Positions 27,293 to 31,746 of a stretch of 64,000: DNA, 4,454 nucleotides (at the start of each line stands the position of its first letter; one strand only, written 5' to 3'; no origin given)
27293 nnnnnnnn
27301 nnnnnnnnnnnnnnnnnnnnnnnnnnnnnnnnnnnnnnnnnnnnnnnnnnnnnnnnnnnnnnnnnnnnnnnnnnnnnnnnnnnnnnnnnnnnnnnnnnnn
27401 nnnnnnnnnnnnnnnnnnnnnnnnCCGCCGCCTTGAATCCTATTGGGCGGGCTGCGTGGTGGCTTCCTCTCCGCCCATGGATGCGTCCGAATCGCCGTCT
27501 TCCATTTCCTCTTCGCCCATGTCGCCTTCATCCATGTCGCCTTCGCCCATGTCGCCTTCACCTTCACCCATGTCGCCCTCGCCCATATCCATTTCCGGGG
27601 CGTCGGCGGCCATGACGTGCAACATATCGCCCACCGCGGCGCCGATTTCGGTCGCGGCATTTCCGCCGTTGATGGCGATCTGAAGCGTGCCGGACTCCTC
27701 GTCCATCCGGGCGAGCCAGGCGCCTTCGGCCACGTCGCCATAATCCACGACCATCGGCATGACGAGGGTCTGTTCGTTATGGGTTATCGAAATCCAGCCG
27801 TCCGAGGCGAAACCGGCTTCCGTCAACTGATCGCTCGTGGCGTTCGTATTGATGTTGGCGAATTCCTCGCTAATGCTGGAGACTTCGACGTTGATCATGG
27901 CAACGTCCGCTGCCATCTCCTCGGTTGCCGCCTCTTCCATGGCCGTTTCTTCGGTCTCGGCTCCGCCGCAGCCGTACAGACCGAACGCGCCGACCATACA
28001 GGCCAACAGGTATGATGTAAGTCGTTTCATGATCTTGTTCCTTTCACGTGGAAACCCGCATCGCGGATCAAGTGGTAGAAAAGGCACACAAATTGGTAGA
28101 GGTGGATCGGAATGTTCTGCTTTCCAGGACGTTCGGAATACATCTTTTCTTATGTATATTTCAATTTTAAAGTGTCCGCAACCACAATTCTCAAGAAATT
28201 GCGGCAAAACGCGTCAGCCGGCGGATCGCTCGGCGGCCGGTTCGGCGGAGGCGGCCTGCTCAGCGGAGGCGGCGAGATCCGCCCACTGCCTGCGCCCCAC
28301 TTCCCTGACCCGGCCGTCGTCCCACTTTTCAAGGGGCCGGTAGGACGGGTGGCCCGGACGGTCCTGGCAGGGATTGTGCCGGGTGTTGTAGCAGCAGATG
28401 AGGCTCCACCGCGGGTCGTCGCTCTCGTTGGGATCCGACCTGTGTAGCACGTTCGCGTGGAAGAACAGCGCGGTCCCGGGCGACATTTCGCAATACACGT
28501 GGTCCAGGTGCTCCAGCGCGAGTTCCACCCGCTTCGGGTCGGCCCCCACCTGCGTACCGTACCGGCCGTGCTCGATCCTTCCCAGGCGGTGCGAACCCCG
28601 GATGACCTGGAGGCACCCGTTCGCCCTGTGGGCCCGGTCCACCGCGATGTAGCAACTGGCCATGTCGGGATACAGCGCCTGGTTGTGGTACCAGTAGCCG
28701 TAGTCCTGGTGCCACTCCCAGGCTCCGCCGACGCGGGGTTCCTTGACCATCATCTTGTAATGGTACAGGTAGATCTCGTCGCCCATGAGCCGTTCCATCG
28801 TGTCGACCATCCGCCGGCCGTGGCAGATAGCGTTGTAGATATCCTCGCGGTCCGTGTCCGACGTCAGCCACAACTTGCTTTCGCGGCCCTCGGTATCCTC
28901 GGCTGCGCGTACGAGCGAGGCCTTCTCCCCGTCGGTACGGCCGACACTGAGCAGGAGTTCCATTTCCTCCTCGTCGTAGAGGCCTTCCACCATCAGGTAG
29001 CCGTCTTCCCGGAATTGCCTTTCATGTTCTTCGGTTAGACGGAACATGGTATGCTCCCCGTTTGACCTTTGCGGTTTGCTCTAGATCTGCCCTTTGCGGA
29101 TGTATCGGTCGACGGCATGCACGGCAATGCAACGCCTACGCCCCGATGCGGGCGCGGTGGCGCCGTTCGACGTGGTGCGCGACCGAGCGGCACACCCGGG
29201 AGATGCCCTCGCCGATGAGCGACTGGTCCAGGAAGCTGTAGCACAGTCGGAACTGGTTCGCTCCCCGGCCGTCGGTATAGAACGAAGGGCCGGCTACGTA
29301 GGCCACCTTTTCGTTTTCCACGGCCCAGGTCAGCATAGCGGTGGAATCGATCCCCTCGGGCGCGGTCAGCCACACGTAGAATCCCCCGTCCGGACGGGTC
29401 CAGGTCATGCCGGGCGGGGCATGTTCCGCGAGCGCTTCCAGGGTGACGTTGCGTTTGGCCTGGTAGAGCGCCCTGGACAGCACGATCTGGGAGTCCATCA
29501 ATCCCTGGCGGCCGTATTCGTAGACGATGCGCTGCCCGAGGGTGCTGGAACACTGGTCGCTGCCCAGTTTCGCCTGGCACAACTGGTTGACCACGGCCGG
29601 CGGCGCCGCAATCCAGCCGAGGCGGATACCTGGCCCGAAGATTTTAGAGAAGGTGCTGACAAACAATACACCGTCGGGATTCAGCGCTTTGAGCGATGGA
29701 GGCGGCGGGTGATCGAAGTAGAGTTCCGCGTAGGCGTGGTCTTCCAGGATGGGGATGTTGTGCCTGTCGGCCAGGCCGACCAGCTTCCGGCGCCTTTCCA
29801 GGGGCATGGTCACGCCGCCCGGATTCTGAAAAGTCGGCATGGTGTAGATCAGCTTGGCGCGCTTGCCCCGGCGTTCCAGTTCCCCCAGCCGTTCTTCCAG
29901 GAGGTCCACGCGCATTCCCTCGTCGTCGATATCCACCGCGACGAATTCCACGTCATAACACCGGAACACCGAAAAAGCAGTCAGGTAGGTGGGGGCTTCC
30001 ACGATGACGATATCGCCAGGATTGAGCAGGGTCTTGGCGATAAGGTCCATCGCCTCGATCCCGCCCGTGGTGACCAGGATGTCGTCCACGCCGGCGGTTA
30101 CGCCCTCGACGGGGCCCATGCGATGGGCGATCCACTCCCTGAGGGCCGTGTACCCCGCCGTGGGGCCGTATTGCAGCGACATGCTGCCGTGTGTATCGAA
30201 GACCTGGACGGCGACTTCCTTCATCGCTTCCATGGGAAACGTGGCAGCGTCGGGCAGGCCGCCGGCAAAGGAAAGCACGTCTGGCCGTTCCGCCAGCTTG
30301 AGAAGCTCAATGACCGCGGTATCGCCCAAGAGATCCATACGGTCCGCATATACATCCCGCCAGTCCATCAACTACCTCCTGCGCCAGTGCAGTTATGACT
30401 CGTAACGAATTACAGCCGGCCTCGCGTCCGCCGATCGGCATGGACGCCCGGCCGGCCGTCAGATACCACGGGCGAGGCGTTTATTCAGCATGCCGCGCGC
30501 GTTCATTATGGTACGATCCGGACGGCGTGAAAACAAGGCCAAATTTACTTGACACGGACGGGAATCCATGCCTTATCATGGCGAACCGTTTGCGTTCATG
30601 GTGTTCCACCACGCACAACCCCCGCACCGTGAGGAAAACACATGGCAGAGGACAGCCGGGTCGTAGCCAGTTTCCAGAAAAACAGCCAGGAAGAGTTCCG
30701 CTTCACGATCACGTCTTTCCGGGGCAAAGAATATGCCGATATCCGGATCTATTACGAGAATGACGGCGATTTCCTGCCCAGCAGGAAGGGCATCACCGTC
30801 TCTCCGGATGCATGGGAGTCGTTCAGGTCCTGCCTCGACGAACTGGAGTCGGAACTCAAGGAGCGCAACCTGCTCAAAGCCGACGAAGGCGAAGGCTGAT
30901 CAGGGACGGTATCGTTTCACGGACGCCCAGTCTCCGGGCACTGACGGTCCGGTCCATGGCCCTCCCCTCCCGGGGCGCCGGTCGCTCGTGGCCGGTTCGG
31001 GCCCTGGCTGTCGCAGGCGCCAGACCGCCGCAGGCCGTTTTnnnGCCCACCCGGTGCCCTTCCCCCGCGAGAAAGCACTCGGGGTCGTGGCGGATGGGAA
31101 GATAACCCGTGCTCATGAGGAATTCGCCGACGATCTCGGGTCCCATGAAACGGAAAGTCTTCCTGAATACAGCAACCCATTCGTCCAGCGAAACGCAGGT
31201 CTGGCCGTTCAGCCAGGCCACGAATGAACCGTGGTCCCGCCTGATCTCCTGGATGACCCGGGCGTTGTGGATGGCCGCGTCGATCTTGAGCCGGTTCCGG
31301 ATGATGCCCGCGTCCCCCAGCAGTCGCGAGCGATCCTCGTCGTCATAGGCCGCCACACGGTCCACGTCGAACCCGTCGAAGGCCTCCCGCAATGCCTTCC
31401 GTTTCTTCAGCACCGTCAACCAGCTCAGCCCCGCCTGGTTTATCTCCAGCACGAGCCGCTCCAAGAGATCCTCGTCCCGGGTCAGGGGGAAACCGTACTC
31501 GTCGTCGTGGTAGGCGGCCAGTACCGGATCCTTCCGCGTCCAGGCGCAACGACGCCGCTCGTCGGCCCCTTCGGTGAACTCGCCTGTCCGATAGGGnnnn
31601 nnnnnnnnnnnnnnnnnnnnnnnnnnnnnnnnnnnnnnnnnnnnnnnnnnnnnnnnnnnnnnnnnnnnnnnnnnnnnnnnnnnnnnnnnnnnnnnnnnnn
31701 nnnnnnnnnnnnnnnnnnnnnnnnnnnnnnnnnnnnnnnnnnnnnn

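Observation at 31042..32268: Single-ORF fusion of a histidine phosphatase (PGAM-like) with 3-methyladenine DNA glycosylase I (Tag)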

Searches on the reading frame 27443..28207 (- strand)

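Call 33: search_protein_families(library=pfam, proteins=[window:27443-28207:-], max_evalue=0.0001)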
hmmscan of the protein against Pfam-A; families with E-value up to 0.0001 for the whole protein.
window:27443-28207:- (255 aa): 1 family
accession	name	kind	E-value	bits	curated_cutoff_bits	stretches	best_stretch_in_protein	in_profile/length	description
PF20257.3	SAM_HAT_C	-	7.2e-09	36.3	25.5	1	113-195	7-82/84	SAM hydroxide adenosyltransferase C-terminal domain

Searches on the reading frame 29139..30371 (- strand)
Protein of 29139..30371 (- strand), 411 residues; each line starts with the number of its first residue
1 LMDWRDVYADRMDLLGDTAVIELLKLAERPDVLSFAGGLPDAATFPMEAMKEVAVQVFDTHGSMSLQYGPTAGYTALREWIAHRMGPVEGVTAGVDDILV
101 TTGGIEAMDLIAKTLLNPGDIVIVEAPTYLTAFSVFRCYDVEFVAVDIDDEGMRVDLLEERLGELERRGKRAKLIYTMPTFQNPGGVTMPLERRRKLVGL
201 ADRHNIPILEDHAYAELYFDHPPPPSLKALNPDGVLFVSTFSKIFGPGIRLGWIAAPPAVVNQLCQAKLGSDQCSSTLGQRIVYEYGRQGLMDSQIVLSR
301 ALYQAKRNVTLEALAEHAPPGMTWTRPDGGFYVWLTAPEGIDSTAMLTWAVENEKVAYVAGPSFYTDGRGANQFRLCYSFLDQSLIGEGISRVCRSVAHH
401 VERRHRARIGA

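Call 33: search_protein_families(library=pfam, proteins=[window:29139-30371:-], max_evalue=0.0001)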
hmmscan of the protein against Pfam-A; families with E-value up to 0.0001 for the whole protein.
window:29139-30371:- (411 aa): 3 families
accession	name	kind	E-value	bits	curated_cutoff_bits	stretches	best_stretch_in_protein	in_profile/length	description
PF00155.27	Aminotran_1_2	-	1.8e-39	136.4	19.7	1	44-392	17-360/361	Aminotransferase class I and II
PF12897.13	Asp_aminotransf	-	6.7e-14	52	27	1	122-343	127-355/421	Aspartate amino-transferase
PF01212.27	Beta_elim_lyase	-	1.5e-05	24.9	27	1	41-213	5-170/288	Beta-eliminating lyase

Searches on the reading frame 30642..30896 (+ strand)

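Call 33: search_protein_families(library=pfam, proteins=[window:30642-30896:+], max_evalue=0.0001)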
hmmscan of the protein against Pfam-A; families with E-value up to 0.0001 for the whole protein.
window:30642-30896:+ (85 aa): 1 family
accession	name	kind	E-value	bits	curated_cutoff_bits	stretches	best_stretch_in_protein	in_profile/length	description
PF02229.22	PC4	-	2e-17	62.8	25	1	14-63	2-51/52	Transcriptional Coactivator p15 (PC4)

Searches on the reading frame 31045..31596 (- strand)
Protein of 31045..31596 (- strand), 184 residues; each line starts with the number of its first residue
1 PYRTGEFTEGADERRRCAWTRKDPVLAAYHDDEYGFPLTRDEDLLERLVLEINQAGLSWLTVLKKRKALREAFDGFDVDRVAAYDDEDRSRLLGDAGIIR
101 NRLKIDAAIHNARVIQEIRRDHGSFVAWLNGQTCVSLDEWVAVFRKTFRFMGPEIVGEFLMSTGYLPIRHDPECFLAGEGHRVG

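Call 20: search_solved_structures(query=window:31045-31596:-, max_evalue=0.001, show_alignments=3)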
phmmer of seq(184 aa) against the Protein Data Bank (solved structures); distinct sequences matched with E-value up to 0.001: 7.
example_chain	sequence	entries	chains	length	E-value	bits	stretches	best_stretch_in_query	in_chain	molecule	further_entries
1lmz_A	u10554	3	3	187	6.3e-29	104.3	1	15-125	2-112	3-methyladenine DNA glycosylase I (TAG) | DNA-3-methyladenine glycosylase I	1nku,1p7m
2ofi_A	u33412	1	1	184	2e-28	102.7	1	15-127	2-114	3-methyladenine DNA glycosylase I, constitutive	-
2ofk_A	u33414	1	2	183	2.1e-28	102.6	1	15-127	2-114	3-methyladenine DNA glycosylase I, constitutive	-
4aia_A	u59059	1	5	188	2.3e-22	82.9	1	15-129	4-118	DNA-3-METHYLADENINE GLYCOSYLASE I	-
2jg6_A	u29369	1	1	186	2.9e-22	82.6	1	16-129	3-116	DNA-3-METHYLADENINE GLYCOSIDASE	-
4ai4_A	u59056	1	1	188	6e-22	81.5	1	15-129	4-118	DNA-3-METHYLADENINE GLYCOSYLASE I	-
4ai5_A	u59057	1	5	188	8.4e-22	81.1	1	15-129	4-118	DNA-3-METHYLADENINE GLYCOSYLASE I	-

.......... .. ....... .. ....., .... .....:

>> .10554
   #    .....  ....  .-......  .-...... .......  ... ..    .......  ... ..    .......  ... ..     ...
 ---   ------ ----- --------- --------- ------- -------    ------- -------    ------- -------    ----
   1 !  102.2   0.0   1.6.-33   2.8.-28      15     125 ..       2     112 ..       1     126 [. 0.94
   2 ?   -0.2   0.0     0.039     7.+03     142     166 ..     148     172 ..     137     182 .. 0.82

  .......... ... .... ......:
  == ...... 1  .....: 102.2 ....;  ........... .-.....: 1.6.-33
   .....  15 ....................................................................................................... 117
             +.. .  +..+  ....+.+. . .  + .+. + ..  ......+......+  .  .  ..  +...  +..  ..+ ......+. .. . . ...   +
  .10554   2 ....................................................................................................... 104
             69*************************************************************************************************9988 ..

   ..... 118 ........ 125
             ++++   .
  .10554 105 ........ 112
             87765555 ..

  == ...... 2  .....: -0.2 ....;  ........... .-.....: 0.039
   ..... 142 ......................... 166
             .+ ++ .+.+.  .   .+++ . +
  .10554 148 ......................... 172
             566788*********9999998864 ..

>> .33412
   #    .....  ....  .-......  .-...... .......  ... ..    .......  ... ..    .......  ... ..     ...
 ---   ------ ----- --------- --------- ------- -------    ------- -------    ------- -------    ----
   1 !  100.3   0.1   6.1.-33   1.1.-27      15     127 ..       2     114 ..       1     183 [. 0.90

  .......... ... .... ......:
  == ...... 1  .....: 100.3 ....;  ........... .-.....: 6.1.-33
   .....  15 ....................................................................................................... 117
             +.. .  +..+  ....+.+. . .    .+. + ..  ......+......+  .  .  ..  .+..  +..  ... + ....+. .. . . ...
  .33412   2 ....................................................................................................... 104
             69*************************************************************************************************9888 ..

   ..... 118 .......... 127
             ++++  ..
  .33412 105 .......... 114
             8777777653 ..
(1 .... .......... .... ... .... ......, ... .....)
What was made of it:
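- On Tag / Adenine_glyco (PF03352), DNA-3-methyladenine glycosylase I: PDB Tag chains match at 6e-29 (call 20). Residues 2-112 and 148-172 are verified by call 20.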
